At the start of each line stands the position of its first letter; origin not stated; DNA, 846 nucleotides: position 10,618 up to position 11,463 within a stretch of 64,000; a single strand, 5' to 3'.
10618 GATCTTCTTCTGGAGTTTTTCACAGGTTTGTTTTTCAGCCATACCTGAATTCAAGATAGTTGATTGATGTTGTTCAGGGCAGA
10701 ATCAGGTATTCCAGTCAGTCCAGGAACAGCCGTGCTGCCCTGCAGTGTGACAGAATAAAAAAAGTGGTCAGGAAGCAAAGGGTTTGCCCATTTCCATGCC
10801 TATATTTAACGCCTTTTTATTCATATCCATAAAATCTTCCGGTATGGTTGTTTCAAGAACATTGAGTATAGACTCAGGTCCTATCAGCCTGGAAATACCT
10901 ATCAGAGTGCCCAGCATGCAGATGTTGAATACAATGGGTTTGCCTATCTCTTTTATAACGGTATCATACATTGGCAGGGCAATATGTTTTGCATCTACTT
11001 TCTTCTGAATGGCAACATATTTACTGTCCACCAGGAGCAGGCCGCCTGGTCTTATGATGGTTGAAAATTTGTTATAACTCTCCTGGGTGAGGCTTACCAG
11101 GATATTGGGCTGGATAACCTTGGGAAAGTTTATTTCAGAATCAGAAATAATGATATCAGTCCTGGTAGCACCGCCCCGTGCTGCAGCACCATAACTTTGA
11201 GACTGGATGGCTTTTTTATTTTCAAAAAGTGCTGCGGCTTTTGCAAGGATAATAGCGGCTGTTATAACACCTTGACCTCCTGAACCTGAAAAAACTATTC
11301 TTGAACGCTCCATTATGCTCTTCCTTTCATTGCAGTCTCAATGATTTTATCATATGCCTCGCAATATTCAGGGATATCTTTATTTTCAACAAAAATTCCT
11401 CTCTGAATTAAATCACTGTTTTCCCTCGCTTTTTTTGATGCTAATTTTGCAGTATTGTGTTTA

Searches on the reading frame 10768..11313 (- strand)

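Call 66: search_protein_families(library=pfam, proteins=[window:10768-11313:-], max_evalue=0.00001)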
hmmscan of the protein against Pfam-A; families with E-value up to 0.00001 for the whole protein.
window:10768-11313:- (181 aa): 1 family
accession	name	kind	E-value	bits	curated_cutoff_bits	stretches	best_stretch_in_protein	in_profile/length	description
PF01558.24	POR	-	3.9e-29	102.5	27.4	1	12-174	1-173/173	Pyruvate ferredoxin/flavodoxin oxidoreductase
